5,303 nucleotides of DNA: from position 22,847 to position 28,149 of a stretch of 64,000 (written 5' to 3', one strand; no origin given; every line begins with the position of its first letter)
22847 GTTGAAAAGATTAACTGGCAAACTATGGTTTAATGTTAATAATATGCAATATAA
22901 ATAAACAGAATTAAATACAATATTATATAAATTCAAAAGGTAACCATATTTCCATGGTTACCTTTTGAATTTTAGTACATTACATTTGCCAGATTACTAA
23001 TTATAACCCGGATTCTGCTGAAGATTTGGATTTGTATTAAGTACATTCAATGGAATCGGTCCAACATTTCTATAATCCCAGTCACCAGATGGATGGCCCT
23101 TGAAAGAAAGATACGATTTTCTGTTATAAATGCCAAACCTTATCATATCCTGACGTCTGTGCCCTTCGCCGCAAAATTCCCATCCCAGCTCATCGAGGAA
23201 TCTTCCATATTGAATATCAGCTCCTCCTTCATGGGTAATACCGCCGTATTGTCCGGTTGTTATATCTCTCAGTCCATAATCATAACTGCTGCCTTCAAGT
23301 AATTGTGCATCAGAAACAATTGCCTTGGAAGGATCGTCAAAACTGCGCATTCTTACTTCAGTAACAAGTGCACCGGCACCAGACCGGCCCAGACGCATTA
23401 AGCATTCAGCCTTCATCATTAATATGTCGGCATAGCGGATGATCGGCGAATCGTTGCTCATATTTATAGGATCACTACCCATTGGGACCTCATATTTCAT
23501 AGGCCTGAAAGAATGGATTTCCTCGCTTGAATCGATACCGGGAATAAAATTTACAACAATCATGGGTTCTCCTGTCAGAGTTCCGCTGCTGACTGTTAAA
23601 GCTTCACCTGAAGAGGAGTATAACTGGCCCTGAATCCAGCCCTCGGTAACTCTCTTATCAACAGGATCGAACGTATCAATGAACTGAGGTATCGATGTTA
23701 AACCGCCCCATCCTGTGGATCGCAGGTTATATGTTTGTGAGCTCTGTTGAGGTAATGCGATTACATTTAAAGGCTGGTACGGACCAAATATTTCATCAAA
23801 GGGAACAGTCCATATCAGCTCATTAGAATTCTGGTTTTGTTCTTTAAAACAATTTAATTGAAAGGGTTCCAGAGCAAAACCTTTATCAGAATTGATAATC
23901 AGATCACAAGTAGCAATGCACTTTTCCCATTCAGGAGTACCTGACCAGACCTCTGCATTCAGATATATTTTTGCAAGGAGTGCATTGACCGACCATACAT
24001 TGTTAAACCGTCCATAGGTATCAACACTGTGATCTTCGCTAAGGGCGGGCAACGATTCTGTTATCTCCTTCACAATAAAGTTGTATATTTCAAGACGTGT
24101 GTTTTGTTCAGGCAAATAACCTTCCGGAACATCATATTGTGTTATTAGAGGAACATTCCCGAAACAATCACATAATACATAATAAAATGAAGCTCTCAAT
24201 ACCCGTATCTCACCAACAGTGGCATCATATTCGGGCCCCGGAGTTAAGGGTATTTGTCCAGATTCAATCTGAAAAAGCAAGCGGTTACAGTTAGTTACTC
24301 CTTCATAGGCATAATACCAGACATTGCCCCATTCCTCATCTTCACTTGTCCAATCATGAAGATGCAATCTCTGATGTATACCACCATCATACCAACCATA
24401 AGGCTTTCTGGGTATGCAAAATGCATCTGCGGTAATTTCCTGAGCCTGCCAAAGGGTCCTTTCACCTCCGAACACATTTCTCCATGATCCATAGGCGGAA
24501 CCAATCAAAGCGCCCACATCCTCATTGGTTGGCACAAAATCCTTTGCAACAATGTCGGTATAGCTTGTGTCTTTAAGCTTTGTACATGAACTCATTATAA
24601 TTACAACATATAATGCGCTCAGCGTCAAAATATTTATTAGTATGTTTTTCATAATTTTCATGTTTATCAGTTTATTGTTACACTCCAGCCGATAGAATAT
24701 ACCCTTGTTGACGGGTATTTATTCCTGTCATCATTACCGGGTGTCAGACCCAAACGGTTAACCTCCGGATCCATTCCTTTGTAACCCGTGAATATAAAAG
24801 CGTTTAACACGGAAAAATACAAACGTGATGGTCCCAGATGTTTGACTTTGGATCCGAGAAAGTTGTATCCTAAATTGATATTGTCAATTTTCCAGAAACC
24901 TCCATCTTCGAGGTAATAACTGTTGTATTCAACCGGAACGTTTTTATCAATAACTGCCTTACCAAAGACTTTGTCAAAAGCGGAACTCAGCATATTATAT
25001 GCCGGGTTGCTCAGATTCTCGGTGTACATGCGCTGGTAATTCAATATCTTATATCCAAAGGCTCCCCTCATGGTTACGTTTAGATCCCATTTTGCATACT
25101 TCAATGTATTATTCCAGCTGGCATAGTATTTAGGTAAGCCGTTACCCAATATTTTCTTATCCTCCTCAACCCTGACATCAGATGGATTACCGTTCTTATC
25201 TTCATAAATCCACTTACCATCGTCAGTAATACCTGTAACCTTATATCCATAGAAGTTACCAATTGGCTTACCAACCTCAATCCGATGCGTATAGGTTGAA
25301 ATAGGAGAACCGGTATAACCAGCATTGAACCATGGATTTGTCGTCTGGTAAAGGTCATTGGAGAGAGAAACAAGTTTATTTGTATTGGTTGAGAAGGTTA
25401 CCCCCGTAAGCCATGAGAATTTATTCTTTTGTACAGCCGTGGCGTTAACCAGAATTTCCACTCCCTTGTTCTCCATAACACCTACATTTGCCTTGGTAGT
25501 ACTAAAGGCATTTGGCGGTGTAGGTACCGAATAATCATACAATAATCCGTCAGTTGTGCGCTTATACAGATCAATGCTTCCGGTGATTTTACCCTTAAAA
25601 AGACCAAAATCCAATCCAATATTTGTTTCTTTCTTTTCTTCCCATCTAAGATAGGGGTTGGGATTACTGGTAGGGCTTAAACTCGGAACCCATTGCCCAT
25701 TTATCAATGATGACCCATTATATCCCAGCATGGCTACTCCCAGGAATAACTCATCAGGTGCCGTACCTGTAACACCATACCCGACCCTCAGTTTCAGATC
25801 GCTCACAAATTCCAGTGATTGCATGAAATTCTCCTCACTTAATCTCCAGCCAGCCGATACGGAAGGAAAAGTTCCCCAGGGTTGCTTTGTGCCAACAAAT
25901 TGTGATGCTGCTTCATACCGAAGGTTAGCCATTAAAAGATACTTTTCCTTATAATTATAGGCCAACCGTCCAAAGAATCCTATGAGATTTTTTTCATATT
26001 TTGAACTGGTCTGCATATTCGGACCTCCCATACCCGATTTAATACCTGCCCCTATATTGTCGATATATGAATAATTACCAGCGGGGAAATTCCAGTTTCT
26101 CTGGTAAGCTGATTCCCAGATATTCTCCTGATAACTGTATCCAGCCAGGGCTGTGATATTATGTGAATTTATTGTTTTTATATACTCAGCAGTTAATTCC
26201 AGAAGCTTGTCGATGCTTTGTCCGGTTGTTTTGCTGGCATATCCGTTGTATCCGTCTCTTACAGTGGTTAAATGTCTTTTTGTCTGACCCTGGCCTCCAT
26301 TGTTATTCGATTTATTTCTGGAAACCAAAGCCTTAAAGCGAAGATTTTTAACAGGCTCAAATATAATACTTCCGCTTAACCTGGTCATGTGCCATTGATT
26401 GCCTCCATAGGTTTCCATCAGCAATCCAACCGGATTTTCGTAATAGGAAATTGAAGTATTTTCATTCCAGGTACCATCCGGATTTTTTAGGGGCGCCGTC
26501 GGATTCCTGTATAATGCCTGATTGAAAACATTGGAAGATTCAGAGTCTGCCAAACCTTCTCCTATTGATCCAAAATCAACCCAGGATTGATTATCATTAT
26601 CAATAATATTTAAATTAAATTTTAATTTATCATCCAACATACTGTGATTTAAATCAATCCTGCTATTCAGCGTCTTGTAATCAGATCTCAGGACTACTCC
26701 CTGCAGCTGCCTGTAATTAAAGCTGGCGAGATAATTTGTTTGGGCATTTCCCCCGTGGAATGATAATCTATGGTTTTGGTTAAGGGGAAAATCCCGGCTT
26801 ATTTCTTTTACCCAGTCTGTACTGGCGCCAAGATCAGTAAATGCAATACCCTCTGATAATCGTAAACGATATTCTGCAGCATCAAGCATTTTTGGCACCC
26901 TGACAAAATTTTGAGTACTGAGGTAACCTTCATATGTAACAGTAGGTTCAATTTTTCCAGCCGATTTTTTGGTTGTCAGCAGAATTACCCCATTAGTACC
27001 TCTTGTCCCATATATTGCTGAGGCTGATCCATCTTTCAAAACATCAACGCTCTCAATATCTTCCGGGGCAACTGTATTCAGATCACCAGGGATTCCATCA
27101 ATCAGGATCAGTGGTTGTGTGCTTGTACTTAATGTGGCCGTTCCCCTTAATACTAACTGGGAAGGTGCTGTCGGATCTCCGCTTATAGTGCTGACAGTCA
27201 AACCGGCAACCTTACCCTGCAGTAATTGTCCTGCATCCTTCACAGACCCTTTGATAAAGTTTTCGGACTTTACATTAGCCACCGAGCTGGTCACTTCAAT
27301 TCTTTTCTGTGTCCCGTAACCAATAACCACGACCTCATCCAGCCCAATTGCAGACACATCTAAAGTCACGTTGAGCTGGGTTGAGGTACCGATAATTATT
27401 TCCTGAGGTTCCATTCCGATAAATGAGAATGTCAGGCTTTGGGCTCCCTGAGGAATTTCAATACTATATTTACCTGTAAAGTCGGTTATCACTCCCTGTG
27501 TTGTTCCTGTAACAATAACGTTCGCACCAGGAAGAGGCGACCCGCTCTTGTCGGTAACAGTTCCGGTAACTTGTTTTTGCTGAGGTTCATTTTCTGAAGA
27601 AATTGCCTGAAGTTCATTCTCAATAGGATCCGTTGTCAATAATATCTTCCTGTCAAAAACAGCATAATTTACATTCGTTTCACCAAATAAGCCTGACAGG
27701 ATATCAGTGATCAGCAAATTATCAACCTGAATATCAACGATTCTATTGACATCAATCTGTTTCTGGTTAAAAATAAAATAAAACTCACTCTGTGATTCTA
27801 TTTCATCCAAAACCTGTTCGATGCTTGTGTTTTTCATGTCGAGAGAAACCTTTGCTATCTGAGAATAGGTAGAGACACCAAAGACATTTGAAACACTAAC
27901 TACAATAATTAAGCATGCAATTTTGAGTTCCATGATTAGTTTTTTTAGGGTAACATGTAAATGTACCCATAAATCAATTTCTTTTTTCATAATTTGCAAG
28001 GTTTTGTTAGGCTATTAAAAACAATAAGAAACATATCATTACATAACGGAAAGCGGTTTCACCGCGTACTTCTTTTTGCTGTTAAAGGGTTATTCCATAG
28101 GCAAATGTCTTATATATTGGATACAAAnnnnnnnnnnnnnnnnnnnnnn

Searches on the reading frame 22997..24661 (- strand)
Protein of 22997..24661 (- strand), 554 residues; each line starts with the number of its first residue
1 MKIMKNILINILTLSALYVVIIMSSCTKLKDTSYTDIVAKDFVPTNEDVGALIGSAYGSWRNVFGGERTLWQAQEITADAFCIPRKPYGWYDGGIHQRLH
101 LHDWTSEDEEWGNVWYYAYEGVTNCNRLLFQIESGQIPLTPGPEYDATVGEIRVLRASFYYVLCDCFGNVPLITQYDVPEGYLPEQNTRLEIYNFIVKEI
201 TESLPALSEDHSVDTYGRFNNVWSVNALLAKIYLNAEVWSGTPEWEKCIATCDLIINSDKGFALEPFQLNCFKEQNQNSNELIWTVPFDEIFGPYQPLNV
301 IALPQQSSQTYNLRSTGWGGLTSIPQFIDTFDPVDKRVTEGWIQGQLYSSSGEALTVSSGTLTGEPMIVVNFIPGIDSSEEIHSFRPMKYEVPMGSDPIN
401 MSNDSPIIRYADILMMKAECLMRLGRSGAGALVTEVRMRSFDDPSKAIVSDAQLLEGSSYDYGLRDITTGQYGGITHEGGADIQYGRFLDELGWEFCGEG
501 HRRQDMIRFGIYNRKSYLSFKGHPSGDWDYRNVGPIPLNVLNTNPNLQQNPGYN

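Call 7: search_protein_families(library=pfam, proteins=[window:22997-24661:-], max_evalue=0.001)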
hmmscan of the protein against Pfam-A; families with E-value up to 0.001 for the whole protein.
window:22997-24661:- (554 aa): 3 families
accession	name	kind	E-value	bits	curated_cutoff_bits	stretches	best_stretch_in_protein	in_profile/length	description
PF07980.17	SusD_RagB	-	1.2e-19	71.5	23.1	1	385-553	133-297/297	SusD family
PF14322.12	SusD-like_3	-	1.4e-17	65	27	1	101-234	64-191/191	Starch-binding associating with outer membrane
PF12771.13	SusD-like_2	-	7.8e-06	25.4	27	1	110-211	55-154/415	Starch-binding associating with outer membrane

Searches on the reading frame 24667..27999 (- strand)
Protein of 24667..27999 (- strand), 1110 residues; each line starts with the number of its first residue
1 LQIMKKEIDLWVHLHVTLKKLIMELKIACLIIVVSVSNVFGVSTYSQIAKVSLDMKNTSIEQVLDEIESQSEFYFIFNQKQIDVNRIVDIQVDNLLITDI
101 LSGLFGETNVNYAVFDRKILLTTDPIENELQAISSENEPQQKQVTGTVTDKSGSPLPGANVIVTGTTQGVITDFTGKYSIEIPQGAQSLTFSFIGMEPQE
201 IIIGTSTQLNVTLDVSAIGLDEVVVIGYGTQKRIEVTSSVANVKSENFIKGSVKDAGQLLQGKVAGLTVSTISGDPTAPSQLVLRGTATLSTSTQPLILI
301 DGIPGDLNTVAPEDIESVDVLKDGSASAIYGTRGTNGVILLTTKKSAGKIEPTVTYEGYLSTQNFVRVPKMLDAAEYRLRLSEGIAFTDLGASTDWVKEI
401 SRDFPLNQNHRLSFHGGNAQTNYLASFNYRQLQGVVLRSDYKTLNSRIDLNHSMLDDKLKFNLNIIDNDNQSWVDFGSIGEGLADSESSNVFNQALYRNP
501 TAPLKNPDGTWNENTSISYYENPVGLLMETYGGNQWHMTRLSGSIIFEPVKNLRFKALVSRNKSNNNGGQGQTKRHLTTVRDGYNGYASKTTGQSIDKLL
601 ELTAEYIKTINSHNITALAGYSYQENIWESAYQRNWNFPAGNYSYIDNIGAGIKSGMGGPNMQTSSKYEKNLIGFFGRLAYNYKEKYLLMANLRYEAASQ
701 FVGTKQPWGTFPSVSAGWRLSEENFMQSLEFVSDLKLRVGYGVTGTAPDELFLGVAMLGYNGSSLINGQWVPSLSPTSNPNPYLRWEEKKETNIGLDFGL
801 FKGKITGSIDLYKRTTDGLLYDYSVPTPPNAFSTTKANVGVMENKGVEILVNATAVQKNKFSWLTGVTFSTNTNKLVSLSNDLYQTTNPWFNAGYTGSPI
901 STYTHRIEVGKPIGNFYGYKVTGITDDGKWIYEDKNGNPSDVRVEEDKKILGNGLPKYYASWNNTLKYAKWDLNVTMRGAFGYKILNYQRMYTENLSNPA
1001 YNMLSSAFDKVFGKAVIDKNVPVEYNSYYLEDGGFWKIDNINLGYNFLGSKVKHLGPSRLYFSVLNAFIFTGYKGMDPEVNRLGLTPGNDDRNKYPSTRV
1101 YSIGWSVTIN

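Call 7: search_protein_families(library=pfam, proteins=[window:24667-27999:-], max_evalue=0.001)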
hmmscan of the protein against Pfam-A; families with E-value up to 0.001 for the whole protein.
window:24667-27999:- (1110 aa): 5 families
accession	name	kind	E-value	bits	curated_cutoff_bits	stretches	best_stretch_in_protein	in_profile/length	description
PF13715.12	CarbopepD_reg_2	-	1.4e-19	70.3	32.2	1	144-225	1-88/88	CarboxypepD_reg-like domain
PF07715.20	Plug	-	1.4e-17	64.5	23.9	1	234-338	3-107/107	TonB-dependent Receptor Plug Domain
PF00593.30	TonB_dep_Rec_b-barrel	-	3.3e-16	60.6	27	1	511-1066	38-435/436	TonB dependent receptor-like, beta-barrel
PF13620.12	CarboxypepD_reg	-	8.7e-16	58.5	32.3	1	143-213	1-81/82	Carboxypeptidase regulatory-like domain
PF07660.19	STN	-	1.8e-06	28.1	28.4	0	75-121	3-49/52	Secretin and TonB N terminus short domain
